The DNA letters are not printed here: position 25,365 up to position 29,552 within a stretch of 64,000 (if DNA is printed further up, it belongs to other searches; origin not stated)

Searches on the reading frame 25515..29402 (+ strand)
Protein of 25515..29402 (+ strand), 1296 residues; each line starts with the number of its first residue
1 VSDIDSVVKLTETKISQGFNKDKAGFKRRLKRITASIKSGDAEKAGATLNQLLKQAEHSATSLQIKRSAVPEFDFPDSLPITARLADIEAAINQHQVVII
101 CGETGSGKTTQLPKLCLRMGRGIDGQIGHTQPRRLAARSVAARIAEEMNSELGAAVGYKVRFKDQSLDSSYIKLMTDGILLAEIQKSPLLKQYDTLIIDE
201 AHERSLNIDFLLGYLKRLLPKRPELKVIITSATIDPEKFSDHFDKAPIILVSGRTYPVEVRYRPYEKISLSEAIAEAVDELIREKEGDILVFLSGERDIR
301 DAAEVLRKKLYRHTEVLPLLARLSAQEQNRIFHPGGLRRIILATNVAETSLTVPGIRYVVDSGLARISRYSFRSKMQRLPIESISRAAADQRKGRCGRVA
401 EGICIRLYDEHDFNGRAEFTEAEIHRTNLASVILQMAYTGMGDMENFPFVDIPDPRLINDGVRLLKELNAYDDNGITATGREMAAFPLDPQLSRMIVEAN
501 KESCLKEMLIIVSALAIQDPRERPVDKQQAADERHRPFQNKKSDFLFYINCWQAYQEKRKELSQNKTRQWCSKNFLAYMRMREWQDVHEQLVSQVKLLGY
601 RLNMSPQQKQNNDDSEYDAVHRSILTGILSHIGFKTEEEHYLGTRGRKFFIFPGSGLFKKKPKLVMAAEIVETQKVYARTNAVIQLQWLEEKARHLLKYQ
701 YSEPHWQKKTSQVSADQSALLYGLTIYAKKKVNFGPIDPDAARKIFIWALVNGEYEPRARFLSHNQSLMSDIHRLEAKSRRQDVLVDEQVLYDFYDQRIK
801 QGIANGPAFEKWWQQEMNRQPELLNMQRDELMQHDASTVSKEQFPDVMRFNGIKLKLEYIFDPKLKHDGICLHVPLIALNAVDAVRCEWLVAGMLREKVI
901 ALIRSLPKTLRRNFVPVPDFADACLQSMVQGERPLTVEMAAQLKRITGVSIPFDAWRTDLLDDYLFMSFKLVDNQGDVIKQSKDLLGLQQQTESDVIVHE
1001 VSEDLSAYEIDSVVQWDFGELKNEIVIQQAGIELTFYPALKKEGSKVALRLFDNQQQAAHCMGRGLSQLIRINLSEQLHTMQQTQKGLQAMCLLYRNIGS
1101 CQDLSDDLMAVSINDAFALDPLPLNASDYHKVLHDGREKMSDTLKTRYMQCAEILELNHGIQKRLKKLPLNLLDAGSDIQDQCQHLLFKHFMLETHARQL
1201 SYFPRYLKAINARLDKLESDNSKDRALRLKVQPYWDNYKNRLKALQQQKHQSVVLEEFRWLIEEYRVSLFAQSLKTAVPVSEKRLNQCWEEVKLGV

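Call 9: search_protein_families(library=pfam, proteins=[window:25515-29402:+], max_evalue=0.001)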
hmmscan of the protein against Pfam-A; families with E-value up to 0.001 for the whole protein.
window:25515-29402:+ (1296 aa): 8 families
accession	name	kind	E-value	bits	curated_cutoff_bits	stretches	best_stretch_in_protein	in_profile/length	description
PF11898.13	DUF3418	-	6.2e-190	633.2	25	1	709-1291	1-582/582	Domain of unknown function (DUF3418)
PF07717.22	OB_NTP_bind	-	3.7e-14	53.1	29.5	1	620-695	1-82/83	Oligonucleotide/oligosaccharide-binding (OB)-fold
PF00271.37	Helicase_C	-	9.2e-12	45.6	23.5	1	276-399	4-109/110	Helicase conserved C-terminal domain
PF21010.2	HA2_C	-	3.6e-10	40.7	21.3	1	489-553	1-48/77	Helicase associated domain (HA2), ratchet-like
PF00270.35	DEAD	-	1.2e-09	38.6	26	1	90-237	10-162/167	DEAD/DEAH box helicase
PF13401.12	AAA_22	-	0.0001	23.1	27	1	94-219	4-108/130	AAA domain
PF20720.3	nSTAND3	-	0.00027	21.1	27.2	1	85-119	7-41/155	Novel STAND NTPase 3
PF13245.12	AAA_19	-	0.00052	20.6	25.1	0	92-205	8-103/134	AAA domain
